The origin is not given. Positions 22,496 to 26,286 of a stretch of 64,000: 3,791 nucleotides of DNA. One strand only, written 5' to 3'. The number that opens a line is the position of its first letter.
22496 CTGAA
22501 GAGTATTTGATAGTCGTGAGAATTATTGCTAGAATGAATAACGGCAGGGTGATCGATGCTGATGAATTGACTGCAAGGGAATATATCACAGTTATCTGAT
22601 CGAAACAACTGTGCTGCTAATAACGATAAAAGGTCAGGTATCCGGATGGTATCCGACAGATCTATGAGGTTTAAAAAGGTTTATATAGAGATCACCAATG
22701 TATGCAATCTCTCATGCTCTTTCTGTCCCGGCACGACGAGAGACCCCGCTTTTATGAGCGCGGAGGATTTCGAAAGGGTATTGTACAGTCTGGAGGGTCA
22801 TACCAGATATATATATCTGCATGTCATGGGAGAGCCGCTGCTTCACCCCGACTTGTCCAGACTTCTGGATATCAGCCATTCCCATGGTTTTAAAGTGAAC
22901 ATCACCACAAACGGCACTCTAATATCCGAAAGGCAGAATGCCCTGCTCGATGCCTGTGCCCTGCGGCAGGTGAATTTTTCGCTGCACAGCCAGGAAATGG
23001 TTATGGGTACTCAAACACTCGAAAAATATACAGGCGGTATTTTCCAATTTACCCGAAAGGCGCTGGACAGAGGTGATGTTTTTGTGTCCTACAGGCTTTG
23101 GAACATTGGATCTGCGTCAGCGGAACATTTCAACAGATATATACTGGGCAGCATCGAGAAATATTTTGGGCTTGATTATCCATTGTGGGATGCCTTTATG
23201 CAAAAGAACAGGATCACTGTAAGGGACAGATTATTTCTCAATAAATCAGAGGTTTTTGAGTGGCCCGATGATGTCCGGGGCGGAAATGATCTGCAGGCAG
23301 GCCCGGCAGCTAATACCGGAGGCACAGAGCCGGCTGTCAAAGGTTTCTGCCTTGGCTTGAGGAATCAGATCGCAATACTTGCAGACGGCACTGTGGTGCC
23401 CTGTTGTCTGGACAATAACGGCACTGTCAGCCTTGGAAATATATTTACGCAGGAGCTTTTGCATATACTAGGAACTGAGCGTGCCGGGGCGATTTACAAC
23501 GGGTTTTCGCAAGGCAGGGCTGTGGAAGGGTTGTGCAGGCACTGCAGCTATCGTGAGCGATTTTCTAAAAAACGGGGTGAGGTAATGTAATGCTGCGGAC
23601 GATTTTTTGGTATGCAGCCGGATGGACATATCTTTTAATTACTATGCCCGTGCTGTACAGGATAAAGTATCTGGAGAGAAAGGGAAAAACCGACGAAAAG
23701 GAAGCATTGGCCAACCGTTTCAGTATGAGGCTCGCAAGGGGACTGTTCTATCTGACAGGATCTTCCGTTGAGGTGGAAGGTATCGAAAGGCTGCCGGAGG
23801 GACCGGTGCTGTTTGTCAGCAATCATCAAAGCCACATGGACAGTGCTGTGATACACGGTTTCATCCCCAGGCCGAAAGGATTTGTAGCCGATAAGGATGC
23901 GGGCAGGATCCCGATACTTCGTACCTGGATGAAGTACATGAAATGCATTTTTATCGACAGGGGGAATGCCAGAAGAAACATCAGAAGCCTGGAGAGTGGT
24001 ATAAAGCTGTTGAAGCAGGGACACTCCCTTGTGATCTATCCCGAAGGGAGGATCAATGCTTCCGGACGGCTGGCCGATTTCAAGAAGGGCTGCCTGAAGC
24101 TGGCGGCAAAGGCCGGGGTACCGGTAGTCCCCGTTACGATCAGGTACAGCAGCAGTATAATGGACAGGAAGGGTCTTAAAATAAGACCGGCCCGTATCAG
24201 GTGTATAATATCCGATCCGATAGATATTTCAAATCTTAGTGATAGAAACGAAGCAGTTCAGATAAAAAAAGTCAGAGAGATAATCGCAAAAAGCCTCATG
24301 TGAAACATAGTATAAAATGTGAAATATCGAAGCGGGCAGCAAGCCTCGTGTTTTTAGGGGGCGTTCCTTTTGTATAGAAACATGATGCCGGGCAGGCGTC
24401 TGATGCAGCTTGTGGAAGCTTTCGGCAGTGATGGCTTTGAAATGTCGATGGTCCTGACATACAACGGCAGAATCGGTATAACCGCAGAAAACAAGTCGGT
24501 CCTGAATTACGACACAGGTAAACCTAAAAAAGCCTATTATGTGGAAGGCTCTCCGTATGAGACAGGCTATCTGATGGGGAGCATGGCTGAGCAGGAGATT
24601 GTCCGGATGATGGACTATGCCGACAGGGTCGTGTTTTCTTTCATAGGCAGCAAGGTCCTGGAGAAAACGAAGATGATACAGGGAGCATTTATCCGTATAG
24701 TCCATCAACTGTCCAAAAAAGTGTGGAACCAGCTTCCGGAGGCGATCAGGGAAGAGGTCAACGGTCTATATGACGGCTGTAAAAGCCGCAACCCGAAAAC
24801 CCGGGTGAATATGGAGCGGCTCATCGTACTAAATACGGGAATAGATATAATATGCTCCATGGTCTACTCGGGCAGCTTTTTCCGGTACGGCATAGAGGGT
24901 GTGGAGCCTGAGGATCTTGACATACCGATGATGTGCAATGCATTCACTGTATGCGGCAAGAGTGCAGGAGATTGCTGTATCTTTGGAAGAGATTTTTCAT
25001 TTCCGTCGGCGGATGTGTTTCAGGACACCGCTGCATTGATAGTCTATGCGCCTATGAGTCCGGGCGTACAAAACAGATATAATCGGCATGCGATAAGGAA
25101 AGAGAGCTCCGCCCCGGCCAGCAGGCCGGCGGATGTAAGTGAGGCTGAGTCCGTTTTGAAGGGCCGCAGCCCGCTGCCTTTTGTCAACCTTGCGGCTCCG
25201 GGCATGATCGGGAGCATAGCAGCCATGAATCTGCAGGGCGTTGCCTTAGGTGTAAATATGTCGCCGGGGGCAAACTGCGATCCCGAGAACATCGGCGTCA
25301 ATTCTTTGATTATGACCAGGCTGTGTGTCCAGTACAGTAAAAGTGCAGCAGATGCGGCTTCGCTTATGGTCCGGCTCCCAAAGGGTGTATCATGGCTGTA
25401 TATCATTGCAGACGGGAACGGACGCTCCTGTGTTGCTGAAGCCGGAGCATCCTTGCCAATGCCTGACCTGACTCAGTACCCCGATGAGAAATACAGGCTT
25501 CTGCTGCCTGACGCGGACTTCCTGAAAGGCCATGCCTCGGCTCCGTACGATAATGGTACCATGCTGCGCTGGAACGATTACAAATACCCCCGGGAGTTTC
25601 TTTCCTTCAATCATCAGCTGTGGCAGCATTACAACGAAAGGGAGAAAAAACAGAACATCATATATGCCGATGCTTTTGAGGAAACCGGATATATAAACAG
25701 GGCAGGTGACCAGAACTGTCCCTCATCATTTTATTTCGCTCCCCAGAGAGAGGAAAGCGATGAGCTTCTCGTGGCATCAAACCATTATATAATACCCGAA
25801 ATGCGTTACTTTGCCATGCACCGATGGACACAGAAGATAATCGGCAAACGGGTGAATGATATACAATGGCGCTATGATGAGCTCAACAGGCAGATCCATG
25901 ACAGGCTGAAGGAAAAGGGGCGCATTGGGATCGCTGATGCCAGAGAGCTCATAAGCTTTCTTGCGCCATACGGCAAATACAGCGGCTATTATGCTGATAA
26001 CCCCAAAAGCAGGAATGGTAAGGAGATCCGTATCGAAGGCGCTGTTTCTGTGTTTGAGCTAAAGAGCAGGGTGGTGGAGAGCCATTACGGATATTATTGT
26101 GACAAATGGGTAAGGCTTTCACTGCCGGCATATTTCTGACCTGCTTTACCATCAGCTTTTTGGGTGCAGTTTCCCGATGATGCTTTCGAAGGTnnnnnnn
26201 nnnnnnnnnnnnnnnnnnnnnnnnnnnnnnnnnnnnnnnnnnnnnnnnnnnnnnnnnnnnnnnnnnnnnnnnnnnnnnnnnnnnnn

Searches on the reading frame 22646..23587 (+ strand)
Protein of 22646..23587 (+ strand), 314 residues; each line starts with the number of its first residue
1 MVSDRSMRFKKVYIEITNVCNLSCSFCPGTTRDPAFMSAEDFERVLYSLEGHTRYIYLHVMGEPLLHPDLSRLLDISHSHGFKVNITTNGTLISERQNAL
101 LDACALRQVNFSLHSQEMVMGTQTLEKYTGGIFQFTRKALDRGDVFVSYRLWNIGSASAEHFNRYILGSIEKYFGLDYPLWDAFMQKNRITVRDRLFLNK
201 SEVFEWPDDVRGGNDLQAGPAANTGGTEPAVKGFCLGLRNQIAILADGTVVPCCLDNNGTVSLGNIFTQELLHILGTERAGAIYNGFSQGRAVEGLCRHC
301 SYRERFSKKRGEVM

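Call 60: search_protein_families(library=pfam, proteins=[window:22646-23587:+], max_evalue=0.001)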
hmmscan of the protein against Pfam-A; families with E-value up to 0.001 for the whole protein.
window:22646-23587:+ (314 aa): 2 families
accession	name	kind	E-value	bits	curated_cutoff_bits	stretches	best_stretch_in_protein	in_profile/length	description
PF04055.27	Radical_SAM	-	7.1e-14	52.8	29.5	1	14-115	1-111/166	Radical SAM superfamily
PF13186.11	SPASM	-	8.9e-12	45.6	21.5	1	235-300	1-66/67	Iron-sulfur cluster-binding domain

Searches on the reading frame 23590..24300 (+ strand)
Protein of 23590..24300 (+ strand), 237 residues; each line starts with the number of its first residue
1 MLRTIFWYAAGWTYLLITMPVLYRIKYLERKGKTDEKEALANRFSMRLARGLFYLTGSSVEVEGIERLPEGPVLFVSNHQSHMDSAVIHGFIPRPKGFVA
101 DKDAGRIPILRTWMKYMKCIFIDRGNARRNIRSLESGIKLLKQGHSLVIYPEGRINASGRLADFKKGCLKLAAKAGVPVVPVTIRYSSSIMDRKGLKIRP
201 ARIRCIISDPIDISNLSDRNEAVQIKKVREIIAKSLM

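Call 60: search_protein_families(library=pfam, proteins=[window:23590-24300:+], max_evalue=0.001)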
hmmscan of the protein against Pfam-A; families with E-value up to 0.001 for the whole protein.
window:23590-24300:+ (237 aa): 1 family
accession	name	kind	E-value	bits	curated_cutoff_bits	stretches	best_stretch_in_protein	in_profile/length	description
PF01553.26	Acyltransferase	-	4.1e-33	114.4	23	1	60-184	2-131/132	Acyltransferase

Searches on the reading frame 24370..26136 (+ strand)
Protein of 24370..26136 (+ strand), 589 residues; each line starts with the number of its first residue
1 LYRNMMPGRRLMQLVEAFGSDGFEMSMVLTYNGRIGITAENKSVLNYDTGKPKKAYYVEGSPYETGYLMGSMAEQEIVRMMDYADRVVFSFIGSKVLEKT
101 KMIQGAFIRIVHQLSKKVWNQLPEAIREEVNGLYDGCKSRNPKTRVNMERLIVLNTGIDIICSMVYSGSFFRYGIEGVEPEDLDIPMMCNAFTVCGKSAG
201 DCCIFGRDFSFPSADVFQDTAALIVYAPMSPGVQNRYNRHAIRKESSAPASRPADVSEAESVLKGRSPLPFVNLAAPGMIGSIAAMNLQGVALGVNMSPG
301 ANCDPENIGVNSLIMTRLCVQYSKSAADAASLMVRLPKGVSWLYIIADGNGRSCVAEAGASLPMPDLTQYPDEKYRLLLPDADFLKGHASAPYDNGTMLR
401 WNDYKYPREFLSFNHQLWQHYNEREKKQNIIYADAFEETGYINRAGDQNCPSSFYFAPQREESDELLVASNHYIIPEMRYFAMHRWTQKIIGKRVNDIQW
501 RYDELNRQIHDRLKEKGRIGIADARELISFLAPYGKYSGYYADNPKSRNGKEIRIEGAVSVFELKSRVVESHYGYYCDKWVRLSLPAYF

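Call 60: search_protein_families(library=pfam, proteins=[window:24370-26136:+], max_evalue=0.001)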
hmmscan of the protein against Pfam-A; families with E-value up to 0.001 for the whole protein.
window:24370-26136:+ (589 aa): 1 family
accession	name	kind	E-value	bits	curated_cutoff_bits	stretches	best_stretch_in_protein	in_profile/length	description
PF03417.21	AAT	-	1.3e-06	28.7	23.2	1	272-361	34-122/225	Acyl-coenzyme A:6-aminopenicillanic acid acyl-transferase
